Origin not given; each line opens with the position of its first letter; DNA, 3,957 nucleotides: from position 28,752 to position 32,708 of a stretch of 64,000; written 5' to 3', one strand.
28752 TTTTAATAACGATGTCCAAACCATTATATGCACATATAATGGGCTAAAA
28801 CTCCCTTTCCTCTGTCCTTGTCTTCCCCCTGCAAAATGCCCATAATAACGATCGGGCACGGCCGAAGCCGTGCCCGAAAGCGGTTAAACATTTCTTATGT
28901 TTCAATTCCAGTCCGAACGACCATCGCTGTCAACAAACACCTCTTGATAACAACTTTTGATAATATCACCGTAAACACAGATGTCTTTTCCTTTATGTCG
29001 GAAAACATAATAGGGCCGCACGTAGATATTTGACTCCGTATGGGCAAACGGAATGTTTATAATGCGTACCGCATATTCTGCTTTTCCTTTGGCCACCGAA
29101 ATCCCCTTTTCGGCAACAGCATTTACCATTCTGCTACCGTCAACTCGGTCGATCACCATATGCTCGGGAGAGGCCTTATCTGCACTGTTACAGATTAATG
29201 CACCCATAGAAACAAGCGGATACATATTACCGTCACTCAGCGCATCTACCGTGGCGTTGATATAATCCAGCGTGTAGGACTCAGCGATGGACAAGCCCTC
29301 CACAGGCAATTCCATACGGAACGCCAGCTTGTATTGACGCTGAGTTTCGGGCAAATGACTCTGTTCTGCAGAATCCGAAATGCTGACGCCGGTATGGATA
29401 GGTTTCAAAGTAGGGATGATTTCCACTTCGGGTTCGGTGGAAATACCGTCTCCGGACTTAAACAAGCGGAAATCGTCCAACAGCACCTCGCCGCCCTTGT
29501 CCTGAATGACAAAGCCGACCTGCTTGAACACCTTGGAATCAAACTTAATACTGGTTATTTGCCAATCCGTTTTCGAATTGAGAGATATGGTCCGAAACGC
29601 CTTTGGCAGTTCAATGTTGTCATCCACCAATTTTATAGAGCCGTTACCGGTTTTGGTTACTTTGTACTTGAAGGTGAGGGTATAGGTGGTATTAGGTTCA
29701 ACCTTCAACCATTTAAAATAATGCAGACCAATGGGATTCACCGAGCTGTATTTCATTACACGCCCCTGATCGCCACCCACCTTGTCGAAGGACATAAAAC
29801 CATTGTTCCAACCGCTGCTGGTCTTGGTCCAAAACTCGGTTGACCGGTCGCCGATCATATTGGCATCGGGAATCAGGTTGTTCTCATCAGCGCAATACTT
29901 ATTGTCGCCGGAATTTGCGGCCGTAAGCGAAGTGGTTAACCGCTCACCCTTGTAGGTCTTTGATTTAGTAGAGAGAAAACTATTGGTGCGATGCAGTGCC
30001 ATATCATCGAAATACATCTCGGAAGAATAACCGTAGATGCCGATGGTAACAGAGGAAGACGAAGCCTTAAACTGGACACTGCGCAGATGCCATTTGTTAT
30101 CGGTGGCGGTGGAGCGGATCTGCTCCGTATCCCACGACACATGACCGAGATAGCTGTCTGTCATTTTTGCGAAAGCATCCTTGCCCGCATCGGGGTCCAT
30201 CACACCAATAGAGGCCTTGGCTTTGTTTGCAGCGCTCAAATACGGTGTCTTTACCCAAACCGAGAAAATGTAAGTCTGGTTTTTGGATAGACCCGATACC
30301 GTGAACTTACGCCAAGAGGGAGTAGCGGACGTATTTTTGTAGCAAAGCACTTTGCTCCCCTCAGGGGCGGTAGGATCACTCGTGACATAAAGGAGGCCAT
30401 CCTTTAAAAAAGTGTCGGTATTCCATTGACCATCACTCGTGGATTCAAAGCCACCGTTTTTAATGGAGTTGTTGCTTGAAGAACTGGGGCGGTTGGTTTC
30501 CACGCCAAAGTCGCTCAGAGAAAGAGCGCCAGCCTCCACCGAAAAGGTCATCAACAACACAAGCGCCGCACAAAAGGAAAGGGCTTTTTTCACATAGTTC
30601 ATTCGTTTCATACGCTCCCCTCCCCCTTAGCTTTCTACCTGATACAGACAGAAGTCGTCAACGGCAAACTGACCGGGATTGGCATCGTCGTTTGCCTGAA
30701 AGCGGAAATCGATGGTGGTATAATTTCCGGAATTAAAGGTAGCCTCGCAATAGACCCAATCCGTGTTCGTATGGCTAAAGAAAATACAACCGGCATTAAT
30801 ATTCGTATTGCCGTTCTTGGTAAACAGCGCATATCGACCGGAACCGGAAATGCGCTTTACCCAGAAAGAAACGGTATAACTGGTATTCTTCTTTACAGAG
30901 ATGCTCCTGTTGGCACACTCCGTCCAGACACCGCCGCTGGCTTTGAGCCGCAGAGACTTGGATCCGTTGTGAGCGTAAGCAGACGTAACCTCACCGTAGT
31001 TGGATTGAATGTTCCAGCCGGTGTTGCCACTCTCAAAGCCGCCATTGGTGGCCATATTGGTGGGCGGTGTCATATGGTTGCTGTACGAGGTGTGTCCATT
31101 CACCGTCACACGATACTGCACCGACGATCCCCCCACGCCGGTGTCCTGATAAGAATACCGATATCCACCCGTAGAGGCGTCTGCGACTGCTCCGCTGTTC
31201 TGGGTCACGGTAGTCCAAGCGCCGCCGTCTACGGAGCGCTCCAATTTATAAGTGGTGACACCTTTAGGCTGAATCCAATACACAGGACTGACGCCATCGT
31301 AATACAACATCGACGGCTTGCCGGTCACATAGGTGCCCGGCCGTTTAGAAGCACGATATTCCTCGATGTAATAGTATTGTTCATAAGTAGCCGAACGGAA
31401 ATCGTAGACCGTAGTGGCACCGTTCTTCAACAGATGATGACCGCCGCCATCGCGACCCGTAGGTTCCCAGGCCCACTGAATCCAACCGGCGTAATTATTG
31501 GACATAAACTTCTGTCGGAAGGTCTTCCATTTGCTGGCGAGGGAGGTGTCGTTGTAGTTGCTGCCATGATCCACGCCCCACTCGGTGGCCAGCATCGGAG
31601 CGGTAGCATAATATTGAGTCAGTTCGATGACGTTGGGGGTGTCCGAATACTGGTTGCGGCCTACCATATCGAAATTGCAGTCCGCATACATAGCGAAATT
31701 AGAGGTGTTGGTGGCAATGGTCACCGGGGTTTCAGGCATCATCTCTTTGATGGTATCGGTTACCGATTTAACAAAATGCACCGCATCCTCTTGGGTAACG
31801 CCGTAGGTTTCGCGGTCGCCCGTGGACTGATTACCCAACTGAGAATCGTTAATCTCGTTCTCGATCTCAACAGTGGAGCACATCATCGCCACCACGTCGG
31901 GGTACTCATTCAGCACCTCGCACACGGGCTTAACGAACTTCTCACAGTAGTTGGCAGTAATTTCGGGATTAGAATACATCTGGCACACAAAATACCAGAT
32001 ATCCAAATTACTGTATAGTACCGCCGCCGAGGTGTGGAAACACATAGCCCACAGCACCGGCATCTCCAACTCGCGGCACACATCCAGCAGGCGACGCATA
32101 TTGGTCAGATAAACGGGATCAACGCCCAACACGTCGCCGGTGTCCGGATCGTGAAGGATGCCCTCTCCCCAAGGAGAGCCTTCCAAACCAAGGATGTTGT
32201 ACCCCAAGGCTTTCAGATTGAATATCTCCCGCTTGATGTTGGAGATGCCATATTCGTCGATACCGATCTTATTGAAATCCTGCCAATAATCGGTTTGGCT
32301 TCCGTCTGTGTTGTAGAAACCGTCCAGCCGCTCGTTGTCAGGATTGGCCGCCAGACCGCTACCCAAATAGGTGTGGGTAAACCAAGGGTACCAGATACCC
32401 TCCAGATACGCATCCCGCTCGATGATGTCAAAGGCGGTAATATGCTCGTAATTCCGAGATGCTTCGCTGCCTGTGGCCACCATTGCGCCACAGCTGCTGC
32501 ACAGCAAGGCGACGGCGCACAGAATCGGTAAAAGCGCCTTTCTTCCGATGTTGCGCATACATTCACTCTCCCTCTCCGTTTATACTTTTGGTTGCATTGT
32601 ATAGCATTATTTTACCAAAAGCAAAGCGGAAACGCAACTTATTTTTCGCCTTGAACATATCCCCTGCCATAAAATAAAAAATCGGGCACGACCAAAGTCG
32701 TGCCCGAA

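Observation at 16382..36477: Four-fold expanded, unclassified clan GH-A-like catalytic module always partnered with the same tandem CBM-like pair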

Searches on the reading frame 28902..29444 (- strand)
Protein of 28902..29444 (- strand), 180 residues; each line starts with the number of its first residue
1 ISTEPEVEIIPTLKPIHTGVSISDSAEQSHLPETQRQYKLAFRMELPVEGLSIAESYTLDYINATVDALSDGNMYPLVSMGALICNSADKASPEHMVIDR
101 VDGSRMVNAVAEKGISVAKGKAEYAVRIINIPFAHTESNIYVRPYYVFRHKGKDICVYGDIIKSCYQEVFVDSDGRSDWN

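Call 74: search_protein_families(library=pfam, proteins=[window:28902-29444:-], max_evalue=1)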
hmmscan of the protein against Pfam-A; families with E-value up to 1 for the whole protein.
window:28902-29444:- (180 aa): 0 families

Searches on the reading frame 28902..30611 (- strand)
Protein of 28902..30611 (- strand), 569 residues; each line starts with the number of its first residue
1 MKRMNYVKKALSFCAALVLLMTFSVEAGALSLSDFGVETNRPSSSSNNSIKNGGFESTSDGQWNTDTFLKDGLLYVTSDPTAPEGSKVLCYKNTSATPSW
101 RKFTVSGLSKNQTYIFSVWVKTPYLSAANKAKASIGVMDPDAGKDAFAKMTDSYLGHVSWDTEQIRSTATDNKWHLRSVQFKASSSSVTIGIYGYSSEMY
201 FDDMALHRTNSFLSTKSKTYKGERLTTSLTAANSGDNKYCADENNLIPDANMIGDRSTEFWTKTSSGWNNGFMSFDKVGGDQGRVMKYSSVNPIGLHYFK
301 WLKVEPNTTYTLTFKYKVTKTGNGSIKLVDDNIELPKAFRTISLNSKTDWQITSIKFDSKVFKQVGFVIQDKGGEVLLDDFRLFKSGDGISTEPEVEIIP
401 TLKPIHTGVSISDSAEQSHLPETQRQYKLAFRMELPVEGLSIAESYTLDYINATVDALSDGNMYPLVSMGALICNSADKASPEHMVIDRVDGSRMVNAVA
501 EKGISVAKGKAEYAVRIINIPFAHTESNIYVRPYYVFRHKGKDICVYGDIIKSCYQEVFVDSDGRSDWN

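Call 3: search_protein_families(library=pfam, proteins=[window:28902-30611:-], max_evalue=0.01)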
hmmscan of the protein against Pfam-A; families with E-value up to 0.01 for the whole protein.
window:28902-30611:- (569 aa): 3 families
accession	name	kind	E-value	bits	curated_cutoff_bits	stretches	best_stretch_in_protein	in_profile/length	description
PF02018.23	CBM_4_9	-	2.2e-06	28.5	25.9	1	47-185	1-120/136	Carbohydrate binding domain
PF00629.30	MAM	-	0.0034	17.7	26.4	0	299-384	61-153/158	MAM domain, meprin/A5/mu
PF04862.18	DUF642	-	0.0066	16.7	27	0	302-372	72-139/157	Protein of unknown function (DUF642)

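Call 49: find_homologous_proteins(query=window:28902-30611:-, max_evalue=1e-10)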
Query window:28902-30611:- (569 aa): 47 proteins with E <= 1e-10 among 8000 candidates.
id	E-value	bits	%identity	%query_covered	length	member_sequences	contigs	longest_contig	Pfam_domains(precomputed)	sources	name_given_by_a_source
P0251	0.0e+0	1262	97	100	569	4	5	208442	PF02018.24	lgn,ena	-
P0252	3.6e-245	833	66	100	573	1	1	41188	PF02018.24,PF22637.3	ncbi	-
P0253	1.2e-184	633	54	98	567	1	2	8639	PF02018.24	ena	-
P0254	5.4e-173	595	53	98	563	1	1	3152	PF02018.24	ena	-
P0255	1.2e-158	548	48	100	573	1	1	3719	PF02018.24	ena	-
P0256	2.8e-144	500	49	93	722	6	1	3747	PF02018.24,PF04862.19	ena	-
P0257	1.2e-122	429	41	95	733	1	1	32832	PF02018.24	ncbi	-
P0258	3.3e-122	427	42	95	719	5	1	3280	PF02018.24,PF22637.3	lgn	-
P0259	2.1e-119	418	41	95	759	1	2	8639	PF02018.24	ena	-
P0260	5.0e-119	417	41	95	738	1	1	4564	PF02018.24,PF22637.3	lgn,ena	-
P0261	5.6e-114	400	41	95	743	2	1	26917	PF02018.24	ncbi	-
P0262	6.5e-113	397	39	95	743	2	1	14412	PF02018.24,PF22637.3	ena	-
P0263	2.1e-112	395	42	95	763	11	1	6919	PF02018.24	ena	-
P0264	1.5e-111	392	41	95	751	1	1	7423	PF02018.24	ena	-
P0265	1.8e-111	392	41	95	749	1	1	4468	PF02018.24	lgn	-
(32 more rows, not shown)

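Call 58: predict_structure(alignment_id=A4)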
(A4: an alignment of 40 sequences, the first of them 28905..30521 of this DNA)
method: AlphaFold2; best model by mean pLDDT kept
length: 539 residues; sequences in the alignment: 40
mean_pLDDT: 88.4   pTM: 0.60
mean pLDDT of the five models: 88.4, 86.9, 86.9, 86.8, 83.9
residues with pLDDT >= 90: 330; 70-90: 178; 50-70: 19; < 50: 12
segments of 3 or more residues with pLDDT < 50: 529-539
pLDDT, mean of each block of 10 residues (from residue 1): 81 92 91 89 93 94 93 94 94 92 91 73 56 85 92 92 95 93 77 85 87 90 85 77 86 88 88 95 96 96 89 95 95 94 95 95 82 92 80 86 96 94 92 94 92 92 89 92 92 90 96 94 77 39
secondary structure, 60 per line:
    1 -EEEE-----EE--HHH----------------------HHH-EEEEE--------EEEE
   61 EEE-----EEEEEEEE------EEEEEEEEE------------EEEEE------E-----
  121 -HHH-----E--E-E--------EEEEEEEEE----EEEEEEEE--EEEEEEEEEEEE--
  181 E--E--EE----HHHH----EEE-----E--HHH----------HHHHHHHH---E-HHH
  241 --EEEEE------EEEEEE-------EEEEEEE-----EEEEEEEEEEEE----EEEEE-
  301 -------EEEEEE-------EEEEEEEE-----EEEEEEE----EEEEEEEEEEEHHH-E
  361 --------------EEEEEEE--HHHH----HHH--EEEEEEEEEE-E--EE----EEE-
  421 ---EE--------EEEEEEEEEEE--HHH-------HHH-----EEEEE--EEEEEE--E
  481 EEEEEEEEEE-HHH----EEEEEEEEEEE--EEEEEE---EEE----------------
elements in order: E2-5 E44-48 E57-63 E69-76 E83-91 E104-108 E144-152 E157-164 E167-178 H193-196 E201-203 H225-232 E243-247 E254-259 E267-273 E279-290 E295-299 E308-313 E321-328 E334-340 E345-355 E375-381 H384-387 E397-406 E417-419 E434-444 E465-469 E472-477 E480-490 E499-509 E512-517 E521-523

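Call 60: fold_search(model_id=the predicted structure, library=pdb)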
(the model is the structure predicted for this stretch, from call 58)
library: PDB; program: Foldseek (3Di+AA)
matches with E <= 10: 1724; with E <= 0.001: 130
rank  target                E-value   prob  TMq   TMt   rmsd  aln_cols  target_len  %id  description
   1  4xup_A                1.3e-10  1.00  0.18  0.28  19.9       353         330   14  Structure of the N-terminal CBM22-1-CBM22-2 tandem domain from Paenibacillus barcinonensis Xyn10C (released 2015-06-03)
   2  4xup_D                2.0e-10  1.00  0.18  0.29  16.1       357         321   14  Structure of the N-terminal CBM22-1-CBM22-2 tandem domain from Paenibacillus barcinonensis Xyn10C (released 2015-06-03)
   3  4xup_F                2.5e-10  1.00  0.18  0.29  21.7       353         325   14  Structure of the N-terminal CBM22-1-CBM22-2 tandem domain from Paenibacillus barcinonensis Xyn10C (released 2015-06-03)
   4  4xup_B                3.1e-10  1.00  0.18  0.29  21.7       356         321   14  Structure of the N-terminal CBM22-1-CBM22-2 tandem domain from Paenibacillus barcinonensis Xyn10C (released 2015-06-03)
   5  4w8j                  1.5e-09  1.00  0.19  0.11  23.1       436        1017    9  Structure of the full-length insecticidal protein Cry1Ac reveals intriguing details of toxin packaging into in vivo form (released 2014-09-17)
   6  9qxq                  3.7e-09  1.00  0.18  0.10  24.1       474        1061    8  native structure of full-length pesticidal protein Cry1Ca18 at pH9, from crystals formed in vivo (released 2026-02-11)
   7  8w7n                  3.7e-09  1.00  0.20  0.11  23.5       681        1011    9  Crystal structure of the in-cell Cry1Aa purified from Bacillus thuringiensis (released 2024-03-06)
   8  9h99                  7.3e-09  1.00  0.18  0.10  24.1       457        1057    8  Native structure of the full-length pesticidal protein Cry1Ca18 at pH7, from crystals formed in vivo (released 2025-11-12)
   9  5b4x_A                1.3e-08  1.00  0.18  0.14  23.6       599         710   10  Crystal structure of the ApoER2 ectodomain in complex with the Reelin R56 fragment (released 2017-04-26)
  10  7lyu_B                1.5e-08  1.00  0.20  0.28  14.0       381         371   10  Reelin repeat 8 (released 2022-06-15)
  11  9h9a                  2.4e-08  1.00  0.20  0.10  23.5       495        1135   11  native structure of the full-length pesticidal protein Cry8Ba2, from crystals formed in vivo (form 1) (released 2025-12-03)
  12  6sh9_B                1.0e-07  1.00  0.17  0.08  20.5       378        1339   14  EngBF DARPin Fusion 4b D12 (released 2019-11-06)
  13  6qev_B                1.3e-07  1.00  0.17  0.08  21.6       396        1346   13  EngBF DARPin Fusion 4b B6 (released 2019-11-06)
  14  6vls_B                1.4e-07  1.00  0.20  0.12  16.1       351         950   12  Structure of C-terminal fragment of Vip3A toxin (released 2020-07-22)
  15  2v5y                  2.1e-07  1.00  0.17  0.16  24.6       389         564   10  Crystal structure of the receptor protein tyrosine phosphatase mu ectodomain (released 2007-09-11)
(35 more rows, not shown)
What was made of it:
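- The tandem pair model has pLDDT 88 and its best Foldseek match is tandem CBM22-1/CBM22-2 (calls 58, 60).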

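Call 74: search_protein_families(library=pfam, proteins=[P0252, P0258], max_evalue=1)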
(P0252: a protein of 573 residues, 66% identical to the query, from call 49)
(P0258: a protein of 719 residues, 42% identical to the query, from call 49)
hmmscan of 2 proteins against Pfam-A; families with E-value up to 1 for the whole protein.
P0252 (573 aa): 5 families
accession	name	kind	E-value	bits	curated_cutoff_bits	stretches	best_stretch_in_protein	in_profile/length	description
PF02018.23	CBM_4_9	-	1e-05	26.4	25.9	2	54-192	2-121/136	Carbohydrate binding domain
PF22637.2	CBM_4_9_1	-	1.6e-05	25.6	27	1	114-197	65-143/148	BppA domain 1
PF22825.2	HpiC1-like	-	0.011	16.3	27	0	286-368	53-142/174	HpiC1 cyclase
PF10179.15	NDNF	-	0.015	15.8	27.3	1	103-126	85-108/127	Neuron-derived neurotrophic factor, first Fn(III) domain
PF00041.27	fn3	-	0.085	13.5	25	0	103-124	47-66/84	Fibronectin type III domain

P0258 (719 aa): 3 families
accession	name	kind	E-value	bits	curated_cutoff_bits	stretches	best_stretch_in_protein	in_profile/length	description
PF02018.23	CBM_4_9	-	1.3e-15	58.4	25.9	3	36-140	4-101/136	Carbohydrate binding domain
PF22637.2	CBM_4_9_1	-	1.2e-05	26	27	1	458-519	63-125/148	BppA domain 1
PF24384.1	Ig_TMM62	-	0.063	13.4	27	1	331-374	31-76/128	TMEM62 Ig-like domain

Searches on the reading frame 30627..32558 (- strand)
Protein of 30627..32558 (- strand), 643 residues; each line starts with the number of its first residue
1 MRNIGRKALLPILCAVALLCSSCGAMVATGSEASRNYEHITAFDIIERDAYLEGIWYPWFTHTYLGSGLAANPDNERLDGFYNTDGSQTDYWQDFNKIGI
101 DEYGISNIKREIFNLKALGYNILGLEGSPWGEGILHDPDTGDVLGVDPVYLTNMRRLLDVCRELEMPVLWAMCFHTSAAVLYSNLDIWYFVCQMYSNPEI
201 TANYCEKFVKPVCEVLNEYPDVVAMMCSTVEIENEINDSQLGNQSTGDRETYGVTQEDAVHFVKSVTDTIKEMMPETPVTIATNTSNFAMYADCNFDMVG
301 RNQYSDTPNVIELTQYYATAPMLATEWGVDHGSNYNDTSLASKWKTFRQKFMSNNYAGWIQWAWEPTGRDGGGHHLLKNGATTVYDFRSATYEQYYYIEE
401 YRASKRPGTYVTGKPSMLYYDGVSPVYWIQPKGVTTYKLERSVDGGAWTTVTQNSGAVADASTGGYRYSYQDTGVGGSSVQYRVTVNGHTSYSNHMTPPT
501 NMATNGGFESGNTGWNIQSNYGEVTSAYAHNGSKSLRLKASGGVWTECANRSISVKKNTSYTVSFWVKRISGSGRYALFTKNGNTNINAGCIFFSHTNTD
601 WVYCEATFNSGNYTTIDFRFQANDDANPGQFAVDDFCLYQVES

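Call 3: search_protein_families(library=pfam, proteins=[window:30627-32558:-], max_evalue=0.01)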
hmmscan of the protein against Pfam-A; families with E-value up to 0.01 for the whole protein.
window:30627-32558:- (643 aa): 2 families
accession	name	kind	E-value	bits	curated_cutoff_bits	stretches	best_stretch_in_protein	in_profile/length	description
PF02018.23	CBM_4_9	-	4.5e-13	50.2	25.9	1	501-631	2-127/136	Carbohydrate binding domain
PF24801.1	FNIII-A_GpJ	-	0.002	18.7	27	0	436-493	53-106/126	Tip attachment protein J,FNIII-A domain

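Call 19: search_protein_families(library=ncbifam, proteins=[window:30627-32558:-], max_evalue=0.1)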
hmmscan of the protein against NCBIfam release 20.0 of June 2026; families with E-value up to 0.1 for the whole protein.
window:30627-32558:- (643 aa): 2 families
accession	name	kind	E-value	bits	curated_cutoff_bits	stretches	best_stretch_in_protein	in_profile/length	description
NF048003.1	GTA_spike_fiber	domain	0.00018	22.1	36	1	500-627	7-151/182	phage head spike fiber domain-containing protein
NF033675.1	NTTRR-F1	subfamily_domain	0.0011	19.1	70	1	500-570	3-70/155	NTTRR-F1 domain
